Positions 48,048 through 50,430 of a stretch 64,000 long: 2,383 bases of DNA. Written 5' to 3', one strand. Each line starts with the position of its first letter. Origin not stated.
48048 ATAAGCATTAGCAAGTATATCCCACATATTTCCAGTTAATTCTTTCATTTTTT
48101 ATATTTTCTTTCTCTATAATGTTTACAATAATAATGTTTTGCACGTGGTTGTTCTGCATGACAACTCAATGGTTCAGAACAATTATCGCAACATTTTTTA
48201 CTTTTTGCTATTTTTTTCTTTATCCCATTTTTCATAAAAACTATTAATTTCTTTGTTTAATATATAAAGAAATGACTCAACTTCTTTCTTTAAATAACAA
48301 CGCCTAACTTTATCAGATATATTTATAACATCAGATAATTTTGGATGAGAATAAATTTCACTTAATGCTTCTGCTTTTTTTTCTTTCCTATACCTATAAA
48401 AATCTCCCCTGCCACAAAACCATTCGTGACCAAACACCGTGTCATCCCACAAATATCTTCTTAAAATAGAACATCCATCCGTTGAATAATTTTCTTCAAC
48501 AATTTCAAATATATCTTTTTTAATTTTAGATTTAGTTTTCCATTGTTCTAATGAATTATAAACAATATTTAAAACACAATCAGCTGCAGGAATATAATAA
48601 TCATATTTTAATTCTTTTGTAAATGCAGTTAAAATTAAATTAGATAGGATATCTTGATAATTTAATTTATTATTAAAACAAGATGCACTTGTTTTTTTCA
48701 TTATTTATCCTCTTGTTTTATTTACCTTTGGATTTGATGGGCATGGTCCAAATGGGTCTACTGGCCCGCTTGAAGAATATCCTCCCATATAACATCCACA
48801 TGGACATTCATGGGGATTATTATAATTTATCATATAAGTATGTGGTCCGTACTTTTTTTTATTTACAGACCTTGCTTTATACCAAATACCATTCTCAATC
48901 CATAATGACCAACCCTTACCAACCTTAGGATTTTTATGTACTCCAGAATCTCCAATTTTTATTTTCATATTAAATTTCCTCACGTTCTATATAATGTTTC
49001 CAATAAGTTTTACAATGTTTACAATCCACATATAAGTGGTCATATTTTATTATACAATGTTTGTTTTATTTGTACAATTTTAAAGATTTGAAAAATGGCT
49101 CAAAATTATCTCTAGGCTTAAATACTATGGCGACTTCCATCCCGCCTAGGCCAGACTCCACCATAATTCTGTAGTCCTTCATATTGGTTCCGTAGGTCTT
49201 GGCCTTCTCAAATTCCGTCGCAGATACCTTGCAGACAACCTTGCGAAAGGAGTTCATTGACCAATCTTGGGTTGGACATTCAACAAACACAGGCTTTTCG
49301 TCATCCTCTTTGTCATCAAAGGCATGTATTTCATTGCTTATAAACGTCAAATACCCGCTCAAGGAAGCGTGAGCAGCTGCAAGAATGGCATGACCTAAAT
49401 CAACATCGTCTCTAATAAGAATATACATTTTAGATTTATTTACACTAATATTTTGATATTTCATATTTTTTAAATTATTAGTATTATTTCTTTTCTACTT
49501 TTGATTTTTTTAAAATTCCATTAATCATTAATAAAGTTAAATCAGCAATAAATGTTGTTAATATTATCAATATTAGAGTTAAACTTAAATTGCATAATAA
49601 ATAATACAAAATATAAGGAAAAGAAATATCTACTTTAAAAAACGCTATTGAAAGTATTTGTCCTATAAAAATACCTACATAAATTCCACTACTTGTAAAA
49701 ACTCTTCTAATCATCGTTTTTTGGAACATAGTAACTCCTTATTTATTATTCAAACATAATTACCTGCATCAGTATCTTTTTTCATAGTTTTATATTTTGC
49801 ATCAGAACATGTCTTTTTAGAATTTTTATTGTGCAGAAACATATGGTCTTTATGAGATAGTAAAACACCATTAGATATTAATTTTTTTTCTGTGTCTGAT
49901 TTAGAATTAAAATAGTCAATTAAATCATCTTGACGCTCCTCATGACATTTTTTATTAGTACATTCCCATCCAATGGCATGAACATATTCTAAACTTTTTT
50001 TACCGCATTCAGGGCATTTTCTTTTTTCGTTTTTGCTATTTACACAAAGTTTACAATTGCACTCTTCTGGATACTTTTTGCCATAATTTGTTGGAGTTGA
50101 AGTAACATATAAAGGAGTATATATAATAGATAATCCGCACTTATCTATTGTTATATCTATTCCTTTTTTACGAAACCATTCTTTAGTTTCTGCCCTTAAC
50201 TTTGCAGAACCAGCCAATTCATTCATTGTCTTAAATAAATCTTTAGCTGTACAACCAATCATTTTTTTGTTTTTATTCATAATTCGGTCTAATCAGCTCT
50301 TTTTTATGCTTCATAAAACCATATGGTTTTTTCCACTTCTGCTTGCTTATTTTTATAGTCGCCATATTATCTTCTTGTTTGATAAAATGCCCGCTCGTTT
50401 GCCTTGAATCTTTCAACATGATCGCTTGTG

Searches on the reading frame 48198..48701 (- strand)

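Call 21: search_protein_families(library=pfam, proteins=[window:48198-48698:-], max_evalue=0.1)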
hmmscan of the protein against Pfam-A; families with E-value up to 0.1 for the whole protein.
window:48198-48698:- (166 aa): 0 families

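Call 87: search_protein_families(library=phrogs, proteins=[window:48201-48701:-], max_evalue=0.001)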
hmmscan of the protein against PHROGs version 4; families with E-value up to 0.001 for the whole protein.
window:48201-48701:- (167 aa): 1 family
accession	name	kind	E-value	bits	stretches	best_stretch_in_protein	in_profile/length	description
phrog_11134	-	unknown function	0.00069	20.3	1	27-81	62-116/169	-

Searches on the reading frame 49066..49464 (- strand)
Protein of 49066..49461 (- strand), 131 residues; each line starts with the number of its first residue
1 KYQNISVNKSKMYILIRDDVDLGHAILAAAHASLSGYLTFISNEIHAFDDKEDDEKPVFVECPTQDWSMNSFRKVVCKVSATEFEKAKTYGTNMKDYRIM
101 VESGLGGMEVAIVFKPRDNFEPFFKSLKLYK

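Call 21: search_protein_families(library=pfam, proteins=[window:49066-49461:-], max_evalue=0.1)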
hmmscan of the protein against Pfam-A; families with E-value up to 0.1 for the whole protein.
window:49066-49461:- (131 aa): 1 family
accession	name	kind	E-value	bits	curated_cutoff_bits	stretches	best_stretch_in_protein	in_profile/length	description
PF01981.21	PTH2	-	8.9e-05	23.1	23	1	11-130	2-115/115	Peptidyl-tRNA hydrolase PTH2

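Call 87: search_protein_families(library=phrogs, proteins=[window:49069-49464:-], max_evalue=0.001)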
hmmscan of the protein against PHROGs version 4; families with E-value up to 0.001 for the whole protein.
window:49069-49464:- (132 aa): 2 families
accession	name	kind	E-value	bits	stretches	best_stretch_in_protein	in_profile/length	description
phrog_5822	-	unknown function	3.6e-07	31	1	7-93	139-215/257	-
phrog_1866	-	unknown function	7.1e-06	27.1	1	9-131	6-125/126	-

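Call 88: search_solved_structures(query=window:49069-49464:-, max_evalue=1, show_alignments=1)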
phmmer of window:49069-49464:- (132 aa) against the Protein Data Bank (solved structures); distinct sequences matched with E-value up to 1: 0.

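Call 89: find_homologous_proteins(query=window:49069-49464:-, max_evalue=0.001)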
Query window:49069-49464:- (132 aa): 199 proteins with E <= 0.001 among 206 candidates; the best 120 are listed.
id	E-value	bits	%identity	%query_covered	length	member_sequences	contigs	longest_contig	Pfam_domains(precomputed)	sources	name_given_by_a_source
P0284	8.4e-83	293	100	100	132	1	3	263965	-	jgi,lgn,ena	jgi:peptidyl-tRNA hydrolase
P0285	2.6e-52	194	72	100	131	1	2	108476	-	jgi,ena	jgi:peptidyl-tRNA hydrolase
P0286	2.4e-50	188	74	96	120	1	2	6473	-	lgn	-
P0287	3.5e-49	184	72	96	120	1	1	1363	-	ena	-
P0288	6.7e-49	183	76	94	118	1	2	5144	-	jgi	jgi:peptidyl-tRNA hydrolase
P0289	6.5e-48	180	71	96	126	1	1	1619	PF01981.22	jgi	-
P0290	4.3e-47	177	71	95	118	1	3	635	-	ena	-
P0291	4.9e-47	177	68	96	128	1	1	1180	-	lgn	-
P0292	7.3e-47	176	73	95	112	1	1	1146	-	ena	-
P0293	7.4e-47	176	73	91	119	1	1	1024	-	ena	-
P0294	4.7e-46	174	71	95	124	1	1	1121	PF01981.22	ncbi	-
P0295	7.5e-46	173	70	95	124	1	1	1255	-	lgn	-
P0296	8.3e-46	173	68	96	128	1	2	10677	-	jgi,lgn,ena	-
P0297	1.5e-45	172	69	96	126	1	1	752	-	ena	-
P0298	3.3e-45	171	67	92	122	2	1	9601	PF01981.22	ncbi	-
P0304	3.1e-42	161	68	91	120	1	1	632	PF01981.22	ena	-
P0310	5.3e-40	154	64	95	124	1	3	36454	PF01981.22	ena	-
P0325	5.7e-37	144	64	96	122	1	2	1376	PF01981.22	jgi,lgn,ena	-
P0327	2.3e-36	143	60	94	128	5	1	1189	PF01981.22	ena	-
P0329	4.7e-36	142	56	94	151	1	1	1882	PF01981.22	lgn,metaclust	metaclust:\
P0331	1.4e-35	140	60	95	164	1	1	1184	PF01981.22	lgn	-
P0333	4.1e-35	138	59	96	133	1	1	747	PF01981.22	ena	-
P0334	4.3e-35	138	61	92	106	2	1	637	PF01981.22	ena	-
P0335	1.2e-34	137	60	92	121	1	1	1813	PF01981.22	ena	-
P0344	2.2e-32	130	62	92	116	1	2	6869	PF01981.22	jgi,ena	-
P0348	8.3e-32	128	52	94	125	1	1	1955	PF01981.22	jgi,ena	-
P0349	3.7e-31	126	57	95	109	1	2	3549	PF01981.22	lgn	-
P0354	5.7e-30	122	58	91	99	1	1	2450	PF01981.22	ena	-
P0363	9.3e-28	115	52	94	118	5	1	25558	PF01981.22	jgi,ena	-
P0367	6.3e-27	112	53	91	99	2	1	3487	PF01981.22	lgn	-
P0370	1.6e-26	111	51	92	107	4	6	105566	PF01981.22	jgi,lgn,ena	-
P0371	1.8e-26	111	54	92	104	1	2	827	PF01981.22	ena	-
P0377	1.4e-24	104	55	83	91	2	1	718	PF01981.22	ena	-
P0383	2.2e-21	94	46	92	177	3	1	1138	PF01981.22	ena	-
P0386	1.0e-20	92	49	92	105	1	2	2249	PF01981.22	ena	-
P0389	1.2e-19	89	46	94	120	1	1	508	PF01981.22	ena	-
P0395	2.0e-18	85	45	92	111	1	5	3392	PF01981.22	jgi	jgi:peptidyl-tRNA hydrolase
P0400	1.3e-17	82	47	92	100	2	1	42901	PF01981.22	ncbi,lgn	ncbi:MAG: peptidyl-tRNA hydrolase [Bacteroidota bacterium]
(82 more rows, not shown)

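Call 91: search_solved_structures(query=A5, max_evalue=1, show_alignments=1)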
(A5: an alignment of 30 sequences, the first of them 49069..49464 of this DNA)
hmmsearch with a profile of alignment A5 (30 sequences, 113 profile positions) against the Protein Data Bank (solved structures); distinct sequences matched with E-value up to 1: 7.
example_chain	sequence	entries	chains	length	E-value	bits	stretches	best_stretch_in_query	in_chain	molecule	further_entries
1xty_A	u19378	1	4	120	4.5e-05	26.5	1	4-86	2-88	Peptidyl-tRNA hydrolase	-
2zv3_A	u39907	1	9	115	0.00012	25.1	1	4-65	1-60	Peptidyl-tRNA hydrolase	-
1rlk_A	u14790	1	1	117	0.00036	23.6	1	4-73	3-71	Hypothetical protein Ta0108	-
1rzw_A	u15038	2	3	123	0.0013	21.8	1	4-64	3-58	Protein AF2095(GR4) | Peptidyl-tRNA hydrolase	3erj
24bt_A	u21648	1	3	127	0.0023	21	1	3-89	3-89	peptidyl-tRNA hydrolase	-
1q7s_A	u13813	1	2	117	0.0095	19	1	4-65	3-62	bit1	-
1wn2_A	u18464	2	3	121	0.45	13.6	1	5-65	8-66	Peptidyl-tRNA hydrolase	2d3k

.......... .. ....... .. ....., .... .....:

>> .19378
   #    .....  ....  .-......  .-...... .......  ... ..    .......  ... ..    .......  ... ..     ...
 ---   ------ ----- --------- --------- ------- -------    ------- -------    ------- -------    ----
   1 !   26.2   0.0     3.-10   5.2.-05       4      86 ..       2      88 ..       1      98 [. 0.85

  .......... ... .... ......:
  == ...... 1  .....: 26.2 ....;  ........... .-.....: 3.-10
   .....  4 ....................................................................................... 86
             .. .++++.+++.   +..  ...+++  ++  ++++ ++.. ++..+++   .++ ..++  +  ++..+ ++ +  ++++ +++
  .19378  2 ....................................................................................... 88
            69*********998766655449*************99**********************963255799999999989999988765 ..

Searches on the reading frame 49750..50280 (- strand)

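Call 21: search_protein_families(library=pfam, proteins=[window:49750-50277:-], max_evalue=0.1)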
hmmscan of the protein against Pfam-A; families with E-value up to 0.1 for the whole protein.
window:49750-50277:- (175 aa): 0 families

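Call 87: search_protein_families(library=phrogs, proteins=[window:49753-50280:-], max_evalue=0.001)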
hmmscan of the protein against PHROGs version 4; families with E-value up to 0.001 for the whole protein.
window:49753-50280:- (176 aa): 1 family
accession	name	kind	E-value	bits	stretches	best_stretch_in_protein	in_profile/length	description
phrog_13957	-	unknown function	0.00048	21.1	0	7-39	16-48/63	-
